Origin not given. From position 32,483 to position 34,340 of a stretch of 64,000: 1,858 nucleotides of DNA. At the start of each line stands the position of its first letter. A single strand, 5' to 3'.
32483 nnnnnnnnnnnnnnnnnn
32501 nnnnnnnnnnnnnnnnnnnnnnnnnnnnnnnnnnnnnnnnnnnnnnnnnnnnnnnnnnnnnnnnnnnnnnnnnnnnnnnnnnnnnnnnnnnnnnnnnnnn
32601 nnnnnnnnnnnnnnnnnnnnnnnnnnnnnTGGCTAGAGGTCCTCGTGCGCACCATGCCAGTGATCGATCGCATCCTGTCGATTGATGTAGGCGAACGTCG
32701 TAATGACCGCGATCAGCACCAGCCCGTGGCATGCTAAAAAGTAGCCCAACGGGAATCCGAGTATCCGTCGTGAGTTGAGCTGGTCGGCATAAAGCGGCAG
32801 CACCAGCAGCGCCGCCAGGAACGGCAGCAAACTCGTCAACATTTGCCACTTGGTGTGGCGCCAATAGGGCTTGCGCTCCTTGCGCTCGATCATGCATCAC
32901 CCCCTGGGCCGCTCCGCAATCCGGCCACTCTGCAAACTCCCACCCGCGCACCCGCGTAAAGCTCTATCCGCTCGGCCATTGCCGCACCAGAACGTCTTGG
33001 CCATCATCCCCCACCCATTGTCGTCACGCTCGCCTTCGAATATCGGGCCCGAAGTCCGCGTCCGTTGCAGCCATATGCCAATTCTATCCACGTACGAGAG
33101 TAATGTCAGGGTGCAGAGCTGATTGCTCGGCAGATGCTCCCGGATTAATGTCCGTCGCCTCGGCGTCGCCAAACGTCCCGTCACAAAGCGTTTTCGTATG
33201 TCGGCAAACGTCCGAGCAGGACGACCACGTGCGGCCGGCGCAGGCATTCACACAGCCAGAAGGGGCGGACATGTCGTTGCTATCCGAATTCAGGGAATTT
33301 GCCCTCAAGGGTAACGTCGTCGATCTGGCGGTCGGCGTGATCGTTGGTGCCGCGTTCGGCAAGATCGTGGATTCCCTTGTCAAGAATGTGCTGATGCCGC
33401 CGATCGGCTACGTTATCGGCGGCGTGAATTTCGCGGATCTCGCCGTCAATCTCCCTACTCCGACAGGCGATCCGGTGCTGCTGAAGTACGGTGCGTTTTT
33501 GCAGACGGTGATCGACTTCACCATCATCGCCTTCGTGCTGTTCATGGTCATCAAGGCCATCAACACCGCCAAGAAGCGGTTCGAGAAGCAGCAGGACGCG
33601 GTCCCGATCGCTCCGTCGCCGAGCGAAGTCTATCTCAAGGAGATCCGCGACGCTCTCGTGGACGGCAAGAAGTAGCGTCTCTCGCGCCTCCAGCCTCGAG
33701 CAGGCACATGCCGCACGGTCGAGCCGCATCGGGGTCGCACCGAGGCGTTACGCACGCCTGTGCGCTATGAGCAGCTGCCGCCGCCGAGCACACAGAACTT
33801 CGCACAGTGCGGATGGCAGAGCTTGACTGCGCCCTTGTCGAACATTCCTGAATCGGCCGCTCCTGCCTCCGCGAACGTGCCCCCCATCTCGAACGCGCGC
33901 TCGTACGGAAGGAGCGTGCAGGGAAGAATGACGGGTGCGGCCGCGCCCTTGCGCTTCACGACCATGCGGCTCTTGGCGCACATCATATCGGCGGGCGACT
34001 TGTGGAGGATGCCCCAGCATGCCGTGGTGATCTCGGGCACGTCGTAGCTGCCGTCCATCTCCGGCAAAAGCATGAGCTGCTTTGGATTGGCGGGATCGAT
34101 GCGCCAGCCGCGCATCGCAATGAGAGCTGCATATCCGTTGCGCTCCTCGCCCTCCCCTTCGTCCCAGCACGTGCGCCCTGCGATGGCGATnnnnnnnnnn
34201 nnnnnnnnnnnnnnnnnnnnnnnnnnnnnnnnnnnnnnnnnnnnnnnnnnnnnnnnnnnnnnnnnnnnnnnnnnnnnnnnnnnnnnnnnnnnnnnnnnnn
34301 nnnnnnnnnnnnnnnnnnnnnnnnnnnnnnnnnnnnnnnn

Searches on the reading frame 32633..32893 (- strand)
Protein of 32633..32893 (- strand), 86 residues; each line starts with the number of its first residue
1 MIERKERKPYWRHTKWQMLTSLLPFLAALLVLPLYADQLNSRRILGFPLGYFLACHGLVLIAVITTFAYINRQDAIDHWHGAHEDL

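Call 70: search_protein_families(library=pfam, proteins=[window:32633-32893:-], max_evalue=0.00001)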
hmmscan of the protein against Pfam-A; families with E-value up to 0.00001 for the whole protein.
window:32633-32893:- (86 aa): 1 family
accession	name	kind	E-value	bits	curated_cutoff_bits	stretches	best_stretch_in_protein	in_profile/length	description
PF13937.11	DUF4212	-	9e-20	71.3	30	1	7-83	1-79/79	Domain of unknown function (DUF4212)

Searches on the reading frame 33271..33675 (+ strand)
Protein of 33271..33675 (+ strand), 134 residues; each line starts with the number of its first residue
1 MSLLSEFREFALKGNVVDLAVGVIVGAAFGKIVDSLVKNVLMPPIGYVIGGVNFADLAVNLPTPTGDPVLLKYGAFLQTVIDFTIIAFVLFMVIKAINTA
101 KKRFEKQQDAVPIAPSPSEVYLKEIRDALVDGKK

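Call 70: search_protein_families(library=pfam, proteins=[window:33271-33675:+], max_evalue=0.00001)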
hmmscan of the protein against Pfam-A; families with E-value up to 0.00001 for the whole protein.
window:33271-33675:+ (134 aa): 1 family
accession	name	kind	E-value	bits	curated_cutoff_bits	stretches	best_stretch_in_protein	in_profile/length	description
PF01741.23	MscL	-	2.6e-43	147.7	27.4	1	3-129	1-122/123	Large-conductance mechanosensitive channel, MscL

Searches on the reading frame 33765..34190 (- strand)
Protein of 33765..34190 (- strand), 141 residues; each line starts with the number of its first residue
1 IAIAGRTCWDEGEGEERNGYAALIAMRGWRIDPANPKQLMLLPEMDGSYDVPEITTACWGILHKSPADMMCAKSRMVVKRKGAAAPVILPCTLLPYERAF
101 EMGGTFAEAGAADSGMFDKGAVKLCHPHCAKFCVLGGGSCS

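Call 53: search_protein_families(library=pfam, proteins=[window:33765-34190:-], max_evalue=10)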
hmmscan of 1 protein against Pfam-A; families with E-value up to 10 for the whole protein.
window:33765-34190:- (141 aa): 0 families
